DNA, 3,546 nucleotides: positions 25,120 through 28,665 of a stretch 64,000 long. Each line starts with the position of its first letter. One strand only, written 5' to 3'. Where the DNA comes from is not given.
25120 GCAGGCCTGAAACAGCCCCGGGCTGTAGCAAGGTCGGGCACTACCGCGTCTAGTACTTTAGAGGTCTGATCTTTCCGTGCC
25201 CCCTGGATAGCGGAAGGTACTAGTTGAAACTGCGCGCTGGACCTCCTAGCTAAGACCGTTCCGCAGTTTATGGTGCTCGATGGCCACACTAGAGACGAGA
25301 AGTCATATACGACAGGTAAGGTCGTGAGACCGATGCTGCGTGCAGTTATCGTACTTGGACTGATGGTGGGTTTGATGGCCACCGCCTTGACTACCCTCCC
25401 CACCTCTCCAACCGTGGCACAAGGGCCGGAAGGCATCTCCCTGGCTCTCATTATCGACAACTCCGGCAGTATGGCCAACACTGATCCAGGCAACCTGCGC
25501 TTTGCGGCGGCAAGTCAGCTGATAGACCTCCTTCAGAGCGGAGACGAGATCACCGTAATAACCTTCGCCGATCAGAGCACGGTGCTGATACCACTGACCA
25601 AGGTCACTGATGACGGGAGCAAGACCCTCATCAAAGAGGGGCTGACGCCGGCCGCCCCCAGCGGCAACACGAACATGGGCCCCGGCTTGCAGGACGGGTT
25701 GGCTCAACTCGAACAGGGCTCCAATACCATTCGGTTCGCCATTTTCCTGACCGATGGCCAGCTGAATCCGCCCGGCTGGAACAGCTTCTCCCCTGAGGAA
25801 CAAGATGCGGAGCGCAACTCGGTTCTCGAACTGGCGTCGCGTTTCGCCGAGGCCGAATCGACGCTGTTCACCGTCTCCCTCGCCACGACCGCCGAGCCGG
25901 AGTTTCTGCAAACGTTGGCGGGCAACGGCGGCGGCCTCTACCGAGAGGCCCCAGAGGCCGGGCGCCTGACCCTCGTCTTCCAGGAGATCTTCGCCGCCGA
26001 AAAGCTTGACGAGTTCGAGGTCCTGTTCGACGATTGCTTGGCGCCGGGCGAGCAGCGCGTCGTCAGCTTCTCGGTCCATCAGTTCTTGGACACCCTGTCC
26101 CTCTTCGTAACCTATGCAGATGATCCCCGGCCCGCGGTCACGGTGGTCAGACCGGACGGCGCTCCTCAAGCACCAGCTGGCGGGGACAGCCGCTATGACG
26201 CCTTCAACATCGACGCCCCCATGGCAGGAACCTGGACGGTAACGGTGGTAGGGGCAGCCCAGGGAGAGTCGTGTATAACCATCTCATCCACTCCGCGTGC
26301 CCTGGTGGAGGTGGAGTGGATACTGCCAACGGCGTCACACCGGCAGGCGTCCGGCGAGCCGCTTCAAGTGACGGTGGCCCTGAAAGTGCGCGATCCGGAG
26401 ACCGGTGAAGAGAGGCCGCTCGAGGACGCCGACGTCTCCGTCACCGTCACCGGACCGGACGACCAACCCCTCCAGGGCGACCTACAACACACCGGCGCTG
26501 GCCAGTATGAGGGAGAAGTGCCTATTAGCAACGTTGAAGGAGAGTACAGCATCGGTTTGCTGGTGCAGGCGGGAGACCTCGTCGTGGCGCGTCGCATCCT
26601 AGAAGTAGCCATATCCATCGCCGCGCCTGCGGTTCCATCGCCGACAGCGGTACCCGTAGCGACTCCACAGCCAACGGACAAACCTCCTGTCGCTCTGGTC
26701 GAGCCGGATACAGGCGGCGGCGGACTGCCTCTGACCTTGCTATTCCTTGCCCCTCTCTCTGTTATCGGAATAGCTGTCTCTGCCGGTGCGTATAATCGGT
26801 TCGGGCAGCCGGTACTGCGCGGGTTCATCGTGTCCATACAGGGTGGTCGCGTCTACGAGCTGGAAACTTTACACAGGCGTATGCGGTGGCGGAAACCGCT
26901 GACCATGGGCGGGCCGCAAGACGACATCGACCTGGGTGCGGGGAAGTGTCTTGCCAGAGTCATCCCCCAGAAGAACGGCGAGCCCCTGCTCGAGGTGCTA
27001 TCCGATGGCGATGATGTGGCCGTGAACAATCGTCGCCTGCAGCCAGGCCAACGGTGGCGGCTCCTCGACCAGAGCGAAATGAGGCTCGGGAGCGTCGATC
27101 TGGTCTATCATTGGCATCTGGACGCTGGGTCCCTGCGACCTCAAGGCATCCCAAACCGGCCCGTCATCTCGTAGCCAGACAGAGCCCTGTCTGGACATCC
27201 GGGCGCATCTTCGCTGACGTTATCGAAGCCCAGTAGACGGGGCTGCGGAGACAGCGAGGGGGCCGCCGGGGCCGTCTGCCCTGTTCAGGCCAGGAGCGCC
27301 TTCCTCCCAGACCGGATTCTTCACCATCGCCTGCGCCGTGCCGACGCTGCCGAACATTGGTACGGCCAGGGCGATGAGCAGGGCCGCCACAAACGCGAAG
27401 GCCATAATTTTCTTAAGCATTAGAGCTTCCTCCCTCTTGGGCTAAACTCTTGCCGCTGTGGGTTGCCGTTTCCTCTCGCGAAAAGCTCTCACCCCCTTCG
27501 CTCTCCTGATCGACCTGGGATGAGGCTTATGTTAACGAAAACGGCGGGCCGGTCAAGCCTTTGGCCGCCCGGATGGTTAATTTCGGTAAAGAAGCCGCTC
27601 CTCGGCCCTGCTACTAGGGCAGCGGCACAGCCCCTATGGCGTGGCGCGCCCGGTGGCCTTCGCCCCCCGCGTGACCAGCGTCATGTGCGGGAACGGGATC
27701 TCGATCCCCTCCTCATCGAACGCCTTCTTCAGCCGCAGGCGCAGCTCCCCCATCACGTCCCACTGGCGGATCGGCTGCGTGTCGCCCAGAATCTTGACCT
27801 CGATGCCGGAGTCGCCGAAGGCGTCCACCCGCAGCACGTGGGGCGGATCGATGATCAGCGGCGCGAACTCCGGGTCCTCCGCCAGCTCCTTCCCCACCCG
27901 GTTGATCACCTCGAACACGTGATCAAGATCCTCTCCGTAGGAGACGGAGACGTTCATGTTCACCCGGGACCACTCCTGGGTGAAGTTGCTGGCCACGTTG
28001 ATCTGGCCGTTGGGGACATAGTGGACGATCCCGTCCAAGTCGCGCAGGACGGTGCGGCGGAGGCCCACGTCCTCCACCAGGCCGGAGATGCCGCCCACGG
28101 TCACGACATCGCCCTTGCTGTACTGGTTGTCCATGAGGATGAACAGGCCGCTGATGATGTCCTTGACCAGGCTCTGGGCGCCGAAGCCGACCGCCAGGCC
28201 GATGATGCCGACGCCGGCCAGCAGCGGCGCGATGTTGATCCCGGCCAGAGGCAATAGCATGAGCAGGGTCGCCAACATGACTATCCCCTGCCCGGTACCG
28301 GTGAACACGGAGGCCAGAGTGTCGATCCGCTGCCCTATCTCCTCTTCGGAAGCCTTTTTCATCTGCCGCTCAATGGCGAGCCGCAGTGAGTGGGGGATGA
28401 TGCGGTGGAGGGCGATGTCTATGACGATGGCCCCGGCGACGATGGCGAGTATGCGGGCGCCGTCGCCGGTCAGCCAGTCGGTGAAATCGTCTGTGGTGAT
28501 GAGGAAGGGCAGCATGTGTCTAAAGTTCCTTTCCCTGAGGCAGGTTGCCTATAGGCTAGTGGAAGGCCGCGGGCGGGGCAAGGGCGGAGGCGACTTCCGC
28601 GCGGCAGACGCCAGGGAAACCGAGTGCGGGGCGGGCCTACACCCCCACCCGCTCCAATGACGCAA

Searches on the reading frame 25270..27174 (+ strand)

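Call 80: search_protein_families(library=pfam, proteins=[window:25270-27174:+], max_evalue=0.01)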
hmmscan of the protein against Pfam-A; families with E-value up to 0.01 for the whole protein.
window:25270-27174:+ (634 aa): 5 families
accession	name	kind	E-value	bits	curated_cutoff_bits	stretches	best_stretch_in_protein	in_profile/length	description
PF13519.12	VWA_2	-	3.9e-13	50.4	27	1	59-164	2-107/107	von Willebrand factor type A domain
PF00092.34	VWA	-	2.8e-11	44.4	23.8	1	58-224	2-159/174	von Willebrand factor type A domain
PF13115.11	YtkA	-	0.00011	23.2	25.9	0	377-427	28-81/85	YtkA-like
PF13768.12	VWA_3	-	0.00017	22.1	27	1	58-225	3-154/155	von Willebrand factor type A domain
PF01835.25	MG2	-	0.0099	16.7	32.8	0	373-430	23-80/96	MG2 domain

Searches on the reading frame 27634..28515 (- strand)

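Call 82: search_protein_families(library=pfam, proteins=[window:27634-28515:-], max_evalue=0.001)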
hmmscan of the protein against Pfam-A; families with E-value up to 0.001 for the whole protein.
window:27634-28515:- (293 aa): 3 families
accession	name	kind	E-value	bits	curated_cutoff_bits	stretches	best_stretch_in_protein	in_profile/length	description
PF00924.24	MS_channel_2nd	-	1.5e-18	67.1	20.2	1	116-178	2-66/68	Mechanosensitive ion channel, beta-domain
PF21082.3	MS_channel_3rd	-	5e-11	43.3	21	1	185-273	1-88/88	Mechanosensitive ion channel MscS, C-terminal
PF21088.3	MS_channel_1st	-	1.7e-05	25.1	23.1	1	82-114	10-42/42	Mechanosensitive ion channel, transmembrane helices 2/3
